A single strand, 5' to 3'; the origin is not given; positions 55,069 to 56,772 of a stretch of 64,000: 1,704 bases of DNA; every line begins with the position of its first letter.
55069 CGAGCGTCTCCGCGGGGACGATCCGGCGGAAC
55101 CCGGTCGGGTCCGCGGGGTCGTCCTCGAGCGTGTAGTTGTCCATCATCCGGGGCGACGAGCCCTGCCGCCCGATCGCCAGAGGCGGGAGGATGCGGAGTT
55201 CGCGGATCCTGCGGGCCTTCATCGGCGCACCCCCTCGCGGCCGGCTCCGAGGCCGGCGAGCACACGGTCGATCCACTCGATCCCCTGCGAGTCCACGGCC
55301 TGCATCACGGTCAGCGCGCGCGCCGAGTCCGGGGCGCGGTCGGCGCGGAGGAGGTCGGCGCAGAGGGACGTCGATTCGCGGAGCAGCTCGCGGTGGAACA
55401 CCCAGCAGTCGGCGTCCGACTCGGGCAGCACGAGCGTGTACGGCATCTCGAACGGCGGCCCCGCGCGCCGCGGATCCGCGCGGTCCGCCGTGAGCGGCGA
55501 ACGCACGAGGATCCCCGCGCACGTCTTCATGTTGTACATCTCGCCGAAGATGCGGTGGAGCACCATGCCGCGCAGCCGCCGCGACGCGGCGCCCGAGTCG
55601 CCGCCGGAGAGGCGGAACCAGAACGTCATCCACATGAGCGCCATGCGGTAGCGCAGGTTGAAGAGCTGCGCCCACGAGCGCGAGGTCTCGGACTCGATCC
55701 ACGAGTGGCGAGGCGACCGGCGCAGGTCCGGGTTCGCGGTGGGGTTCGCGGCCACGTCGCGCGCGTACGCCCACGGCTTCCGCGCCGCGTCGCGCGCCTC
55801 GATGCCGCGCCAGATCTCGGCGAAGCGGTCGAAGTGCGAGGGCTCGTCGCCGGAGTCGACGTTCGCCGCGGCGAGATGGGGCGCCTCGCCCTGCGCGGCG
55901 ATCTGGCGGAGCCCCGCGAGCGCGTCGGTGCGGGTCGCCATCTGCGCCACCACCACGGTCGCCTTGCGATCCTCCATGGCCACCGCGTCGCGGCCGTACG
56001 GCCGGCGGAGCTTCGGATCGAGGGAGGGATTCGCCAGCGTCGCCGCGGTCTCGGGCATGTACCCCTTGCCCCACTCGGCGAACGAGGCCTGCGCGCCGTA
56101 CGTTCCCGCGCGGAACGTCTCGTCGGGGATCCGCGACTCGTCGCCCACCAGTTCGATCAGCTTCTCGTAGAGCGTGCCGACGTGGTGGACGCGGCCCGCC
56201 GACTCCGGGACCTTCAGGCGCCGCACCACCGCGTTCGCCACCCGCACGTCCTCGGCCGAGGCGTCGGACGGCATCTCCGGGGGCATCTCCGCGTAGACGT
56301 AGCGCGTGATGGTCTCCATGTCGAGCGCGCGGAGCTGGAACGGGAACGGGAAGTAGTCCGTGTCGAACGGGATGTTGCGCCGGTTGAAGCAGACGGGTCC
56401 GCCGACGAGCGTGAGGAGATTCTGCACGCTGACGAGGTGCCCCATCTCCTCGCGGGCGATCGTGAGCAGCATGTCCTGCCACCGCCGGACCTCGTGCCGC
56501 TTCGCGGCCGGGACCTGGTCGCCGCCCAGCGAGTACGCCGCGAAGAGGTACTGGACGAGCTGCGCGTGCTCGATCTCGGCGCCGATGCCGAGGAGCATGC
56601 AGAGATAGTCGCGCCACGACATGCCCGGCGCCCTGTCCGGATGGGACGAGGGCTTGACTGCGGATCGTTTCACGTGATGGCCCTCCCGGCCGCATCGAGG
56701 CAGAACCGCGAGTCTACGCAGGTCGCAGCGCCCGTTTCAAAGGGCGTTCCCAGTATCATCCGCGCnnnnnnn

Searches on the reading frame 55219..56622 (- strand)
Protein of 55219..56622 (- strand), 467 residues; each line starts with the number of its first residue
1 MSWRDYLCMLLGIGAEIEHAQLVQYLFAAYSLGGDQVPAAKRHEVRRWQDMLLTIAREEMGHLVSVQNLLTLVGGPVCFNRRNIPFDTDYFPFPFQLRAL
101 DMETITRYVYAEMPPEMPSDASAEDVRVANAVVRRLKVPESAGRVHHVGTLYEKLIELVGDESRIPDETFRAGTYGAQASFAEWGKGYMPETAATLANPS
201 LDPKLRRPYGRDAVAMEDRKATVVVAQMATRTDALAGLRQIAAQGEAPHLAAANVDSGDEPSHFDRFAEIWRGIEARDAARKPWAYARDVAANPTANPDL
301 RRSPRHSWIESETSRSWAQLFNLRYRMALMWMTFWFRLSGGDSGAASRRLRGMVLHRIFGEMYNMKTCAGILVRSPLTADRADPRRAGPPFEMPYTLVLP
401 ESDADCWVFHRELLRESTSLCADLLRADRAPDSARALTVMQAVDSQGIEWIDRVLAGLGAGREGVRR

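Call 9: search_protein_families(library=pfam, proteins=[window:55219-56622:-], max_evalue=0.01)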
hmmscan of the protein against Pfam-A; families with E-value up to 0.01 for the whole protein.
window:55219-56622:- (467 aa): 1 family
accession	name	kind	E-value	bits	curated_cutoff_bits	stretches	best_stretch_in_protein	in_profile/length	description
PF12902.13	Ferritin-like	-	2.4e-27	96.7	22.3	1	14-270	4-219/221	Ferritin-like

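Call 10: search_protein_families(library=ncbifam, proteins=[window:55219-56622:-], max_evalue=0.01)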
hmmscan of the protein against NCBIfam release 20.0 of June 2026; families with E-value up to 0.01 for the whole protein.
window:55219-56622:- (467 aa): 1 family
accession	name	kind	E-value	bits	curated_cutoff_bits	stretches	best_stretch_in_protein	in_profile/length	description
TIGR04492.1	VioB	equivalog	0.00025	19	1250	0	42-78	660-696/1003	iminophenyl-pyruvate dimer synthase VioB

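Call 71: search_solved_structures(query=window:55219-56622:-, max_evalue=1, show_alignments=2)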
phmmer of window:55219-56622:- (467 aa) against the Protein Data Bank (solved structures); distinct sequences matched with E-value up to 1: 0.
